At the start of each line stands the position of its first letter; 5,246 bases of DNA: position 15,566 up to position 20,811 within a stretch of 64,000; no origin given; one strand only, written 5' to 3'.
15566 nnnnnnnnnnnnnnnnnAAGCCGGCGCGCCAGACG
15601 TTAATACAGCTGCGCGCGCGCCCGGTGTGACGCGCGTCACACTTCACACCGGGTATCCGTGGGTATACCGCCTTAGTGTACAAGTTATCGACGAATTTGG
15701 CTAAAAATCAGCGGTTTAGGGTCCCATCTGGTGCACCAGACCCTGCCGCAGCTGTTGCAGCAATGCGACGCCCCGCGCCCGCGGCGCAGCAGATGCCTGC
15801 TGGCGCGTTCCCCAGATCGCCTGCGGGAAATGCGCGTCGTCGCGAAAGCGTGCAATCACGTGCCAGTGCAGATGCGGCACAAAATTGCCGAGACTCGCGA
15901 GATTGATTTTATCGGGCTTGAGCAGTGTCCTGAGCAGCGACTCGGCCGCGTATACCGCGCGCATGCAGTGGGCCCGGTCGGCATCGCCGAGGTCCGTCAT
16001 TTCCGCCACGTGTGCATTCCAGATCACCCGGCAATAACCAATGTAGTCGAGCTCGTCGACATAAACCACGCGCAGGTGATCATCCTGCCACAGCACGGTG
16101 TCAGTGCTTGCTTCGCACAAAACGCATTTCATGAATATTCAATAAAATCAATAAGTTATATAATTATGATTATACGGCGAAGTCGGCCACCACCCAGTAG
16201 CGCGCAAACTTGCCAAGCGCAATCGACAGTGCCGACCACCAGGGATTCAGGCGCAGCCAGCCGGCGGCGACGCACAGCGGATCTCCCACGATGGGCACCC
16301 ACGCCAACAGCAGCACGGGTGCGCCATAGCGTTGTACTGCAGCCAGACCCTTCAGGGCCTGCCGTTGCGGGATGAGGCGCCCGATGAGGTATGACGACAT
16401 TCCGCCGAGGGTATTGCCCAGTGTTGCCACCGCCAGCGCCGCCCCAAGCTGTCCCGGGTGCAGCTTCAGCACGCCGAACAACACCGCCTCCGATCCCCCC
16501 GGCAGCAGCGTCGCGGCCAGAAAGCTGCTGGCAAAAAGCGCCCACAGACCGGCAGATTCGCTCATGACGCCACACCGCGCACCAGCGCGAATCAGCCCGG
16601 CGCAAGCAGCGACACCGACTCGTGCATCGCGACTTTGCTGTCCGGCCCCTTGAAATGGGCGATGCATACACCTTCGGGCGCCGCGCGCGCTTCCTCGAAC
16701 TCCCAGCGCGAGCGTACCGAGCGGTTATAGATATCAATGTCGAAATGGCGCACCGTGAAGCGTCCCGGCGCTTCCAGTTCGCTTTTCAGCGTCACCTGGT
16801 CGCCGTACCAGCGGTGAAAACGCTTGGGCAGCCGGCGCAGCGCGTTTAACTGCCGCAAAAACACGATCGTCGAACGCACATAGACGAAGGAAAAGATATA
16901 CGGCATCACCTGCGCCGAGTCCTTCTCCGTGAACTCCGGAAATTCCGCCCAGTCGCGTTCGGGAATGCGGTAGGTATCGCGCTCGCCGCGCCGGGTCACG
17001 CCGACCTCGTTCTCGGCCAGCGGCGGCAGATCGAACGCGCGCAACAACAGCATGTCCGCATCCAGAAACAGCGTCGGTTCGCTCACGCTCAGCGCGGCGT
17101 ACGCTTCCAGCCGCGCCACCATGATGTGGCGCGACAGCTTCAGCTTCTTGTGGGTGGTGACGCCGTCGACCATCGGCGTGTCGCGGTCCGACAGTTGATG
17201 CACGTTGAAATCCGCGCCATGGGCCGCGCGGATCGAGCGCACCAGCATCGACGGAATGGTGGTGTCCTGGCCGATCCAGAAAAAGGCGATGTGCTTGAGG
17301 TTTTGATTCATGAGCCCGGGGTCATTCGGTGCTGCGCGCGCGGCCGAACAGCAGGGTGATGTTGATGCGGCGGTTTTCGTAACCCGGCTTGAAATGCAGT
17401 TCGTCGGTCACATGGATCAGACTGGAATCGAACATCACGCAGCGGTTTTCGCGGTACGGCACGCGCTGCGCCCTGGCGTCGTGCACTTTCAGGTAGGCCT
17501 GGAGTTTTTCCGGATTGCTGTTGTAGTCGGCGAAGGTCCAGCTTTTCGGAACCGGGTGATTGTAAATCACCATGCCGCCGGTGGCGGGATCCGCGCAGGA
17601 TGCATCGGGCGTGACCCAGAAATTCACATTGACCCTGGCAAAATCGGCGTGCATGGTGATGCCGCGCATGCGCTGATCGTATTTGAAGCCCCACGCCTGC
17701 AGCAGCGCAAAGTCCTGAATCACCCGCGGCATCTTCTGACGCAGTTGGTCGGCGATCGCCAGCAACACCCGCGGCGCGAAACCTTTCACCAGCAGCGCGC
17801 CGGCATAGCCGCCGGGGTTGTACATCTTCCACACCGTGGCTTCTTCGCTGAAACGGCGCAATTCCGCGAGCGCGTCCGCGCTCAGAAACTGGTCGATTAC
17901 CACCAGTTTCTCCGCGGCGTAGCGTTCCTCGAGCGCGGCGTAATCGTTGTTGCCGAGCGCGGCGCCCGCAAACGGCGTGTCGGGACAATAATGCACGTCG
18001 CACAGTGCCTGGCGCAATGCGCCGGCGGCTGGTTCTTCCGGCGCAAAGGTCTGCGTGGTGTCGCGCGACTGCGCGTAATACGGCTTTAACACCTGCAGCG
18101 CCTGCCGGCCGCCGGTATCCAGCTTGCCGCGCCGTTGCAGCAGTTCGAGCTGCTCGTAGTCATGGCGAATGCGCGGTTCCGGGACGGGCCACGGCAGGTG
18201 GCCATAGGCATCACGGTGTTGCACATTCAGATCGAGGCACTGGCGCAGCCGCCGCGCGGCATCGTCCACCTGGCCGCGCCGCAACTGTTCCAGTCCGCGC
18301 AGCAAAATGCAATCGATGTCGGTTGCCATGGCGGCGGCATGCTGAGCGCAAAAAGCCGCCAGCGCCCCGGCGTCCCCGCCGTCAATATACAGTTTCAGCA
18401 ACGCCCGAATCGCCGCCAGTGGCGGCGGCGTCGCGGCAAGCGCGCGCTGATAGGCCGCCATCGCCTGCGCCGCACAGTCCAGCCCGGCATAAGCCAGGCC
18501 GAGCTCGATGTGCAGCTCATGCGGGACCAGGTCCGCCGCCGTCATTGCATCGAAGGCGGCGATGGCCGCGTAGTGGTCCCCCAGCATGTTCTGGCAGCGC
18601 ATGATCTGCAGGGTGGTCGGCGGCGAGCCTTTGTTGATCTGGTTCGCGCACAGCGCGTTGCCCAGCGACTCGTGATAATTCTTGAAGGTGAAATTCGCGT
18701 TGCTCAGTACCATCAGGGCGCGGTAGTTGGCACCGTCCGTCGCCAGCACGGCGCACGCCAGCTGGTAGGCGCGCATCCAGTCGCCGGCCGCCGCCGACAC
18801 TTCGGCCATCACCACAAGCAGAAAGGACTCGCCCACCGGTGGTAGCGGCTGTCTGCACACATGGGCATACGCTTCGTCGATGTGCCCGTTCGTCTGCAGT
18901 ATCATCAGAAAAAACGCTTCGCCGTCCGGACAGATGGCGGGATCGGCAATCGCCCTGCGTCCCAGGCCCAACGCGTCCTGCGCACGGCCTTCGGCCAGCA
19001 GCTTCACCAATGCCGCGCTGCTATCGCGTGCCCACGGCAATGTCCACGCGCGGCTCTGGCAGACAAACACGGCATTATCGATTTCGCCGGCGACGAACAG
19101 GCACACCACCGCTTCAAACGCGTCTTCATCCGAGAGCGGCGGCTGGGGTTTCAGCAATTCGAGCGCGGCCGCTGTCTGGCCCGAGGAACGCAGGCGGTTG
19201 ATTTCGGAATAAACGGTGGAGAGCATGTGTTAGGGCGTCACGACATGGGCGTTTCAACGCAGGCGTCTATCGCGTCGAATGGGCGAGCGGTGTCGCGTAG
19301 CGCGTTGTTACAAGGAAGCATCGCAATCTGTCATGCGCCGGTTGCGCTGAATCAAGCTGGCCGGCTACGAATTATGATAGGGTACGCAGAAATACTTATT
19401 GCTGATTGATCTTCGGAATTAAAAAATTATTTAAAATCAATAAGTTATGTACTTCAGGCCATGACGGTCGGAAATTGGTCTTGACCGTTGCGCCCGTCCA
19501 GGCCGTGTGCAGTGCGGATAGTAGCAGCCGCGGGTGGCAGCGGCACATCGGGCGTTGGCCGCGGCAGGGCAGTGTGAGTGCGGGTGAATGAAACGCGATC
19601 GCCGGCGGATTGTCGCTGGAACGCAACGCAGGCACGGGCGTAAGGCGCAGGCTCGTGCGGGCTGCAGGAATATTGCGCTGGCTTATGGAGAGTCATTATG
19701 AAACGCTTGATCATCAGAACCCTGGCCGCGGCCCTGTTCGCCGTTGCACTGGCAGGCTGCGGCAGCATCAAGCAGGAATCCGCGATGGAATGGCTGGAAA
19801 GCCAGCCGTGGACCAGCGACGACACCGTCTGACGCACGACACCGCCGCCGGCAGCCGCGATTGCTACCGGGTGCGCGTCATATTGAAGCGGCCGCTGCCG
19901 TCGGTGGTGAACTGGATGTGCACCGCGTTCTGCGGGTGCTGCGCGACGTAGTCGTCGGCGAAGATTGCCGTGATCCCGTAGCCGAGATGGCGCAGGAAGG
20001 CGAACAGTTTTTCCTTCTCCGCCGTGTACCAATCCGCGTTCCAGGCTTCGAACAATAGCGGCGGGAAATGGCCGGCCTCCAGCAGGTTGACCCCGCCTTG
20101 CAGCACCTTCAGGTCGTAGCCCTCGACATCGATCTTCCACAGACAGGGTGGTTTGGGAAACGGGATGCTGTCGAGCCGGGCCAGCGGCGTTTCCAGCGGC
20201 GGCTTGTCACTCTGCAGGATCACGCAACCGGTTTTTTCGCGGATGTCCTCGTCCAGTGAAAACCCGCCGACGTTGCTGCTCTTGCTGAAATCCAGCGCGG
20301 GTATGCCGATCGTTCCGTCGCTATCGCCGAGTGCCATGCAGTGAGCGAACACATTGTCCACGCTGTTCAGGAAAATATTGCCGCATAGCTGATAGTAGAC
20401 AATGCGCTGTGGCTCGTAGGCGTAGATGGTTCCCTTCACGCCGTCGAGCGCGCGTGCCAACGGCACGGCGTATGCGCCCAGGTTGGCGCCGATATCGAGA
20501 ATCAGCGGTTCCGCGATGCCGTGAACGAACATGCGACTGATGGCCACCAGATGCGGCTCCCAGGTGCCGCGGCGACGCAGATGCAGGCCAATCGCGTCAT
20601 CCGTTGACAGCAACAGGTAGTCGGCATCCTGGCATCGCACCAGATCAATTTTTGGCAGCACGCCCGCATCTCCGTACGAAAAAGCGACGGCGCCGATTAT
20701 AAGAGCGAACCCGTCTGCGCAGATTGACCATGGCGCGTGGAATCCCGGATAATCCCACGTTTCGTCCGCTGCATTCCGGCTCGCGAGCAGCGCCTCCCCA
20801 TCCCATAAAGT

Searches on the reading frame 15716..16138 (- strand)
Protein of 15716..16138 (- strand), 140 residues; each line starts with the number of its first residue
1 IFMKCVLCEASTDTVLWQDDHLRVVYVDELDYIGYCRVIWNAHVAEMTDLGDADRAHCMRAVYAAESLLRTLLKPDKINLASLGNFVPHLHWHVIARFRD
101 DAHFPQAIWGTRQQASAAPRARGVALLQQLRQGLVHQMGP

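Call 58: search_protein_families(library=pfam, proteins=[window:15716-16138:-], max_evalue=0.0001)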
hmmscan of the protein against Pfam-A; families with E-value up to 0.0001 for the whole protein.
window:15716-16138:- (140 aa): 1 family
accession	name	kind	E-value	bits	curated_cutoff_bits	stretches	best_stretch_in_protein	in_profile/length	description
PF01230.28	HIT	-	3e-14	53.8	21.5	1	12-99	5-97/98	HIT domain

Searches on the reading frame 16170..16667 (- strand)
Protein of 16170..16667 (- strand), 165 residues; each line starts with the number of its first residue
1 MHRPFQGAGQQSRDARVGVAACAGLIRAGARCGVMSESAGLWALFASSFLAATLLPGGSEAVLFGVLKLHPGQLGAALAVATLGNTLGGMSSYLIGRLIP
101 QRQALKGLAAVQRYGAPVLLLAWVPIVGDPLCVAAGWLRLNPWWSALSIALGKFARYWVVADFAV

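Call 58: search_protein_families(library=pfam, proteins=[window:16170-16667:-], max_evalue=0.0001)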
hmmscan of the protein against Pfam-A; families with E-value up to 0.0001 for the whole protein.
window:16170-16667:- (165 aa): 1 family
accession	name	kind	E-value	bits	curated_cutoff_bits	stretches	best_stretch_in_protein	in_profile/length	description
PF09335.16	VTT_dom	-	5.6e-05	24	33.9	1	64-160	10-117/123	VTT domain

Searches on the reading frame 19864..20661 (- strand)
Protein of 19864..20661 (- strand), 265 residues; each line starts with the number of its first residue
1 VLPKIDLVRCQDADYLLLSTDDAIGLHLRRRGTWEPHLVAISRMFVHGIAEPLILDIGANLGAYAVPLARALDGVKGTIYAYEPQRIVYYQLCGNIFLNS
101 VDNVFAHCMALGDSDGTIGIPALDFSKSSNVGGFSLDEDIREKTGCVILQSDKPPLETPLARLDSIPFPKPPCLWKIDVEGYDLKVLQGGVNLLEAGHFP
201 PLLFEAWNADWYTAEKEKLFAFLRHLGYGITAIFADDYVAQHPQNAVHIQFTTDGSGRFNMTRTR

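Call 58: search_protein_families(library=pfam, proteins=[window:19864-20661:-], max_evalue=0.0001)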
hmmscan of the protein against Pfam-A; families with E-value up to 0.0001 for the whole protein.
window:19864-20661:- (265 aa): 1 family
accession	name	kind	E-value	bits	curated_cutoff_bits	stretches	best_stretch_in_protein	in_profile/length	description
PF05050.19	Methyltransf_21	-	5.4e-10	40.1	22.7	1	56-228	1-171/173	Methyltransferase FkbM domain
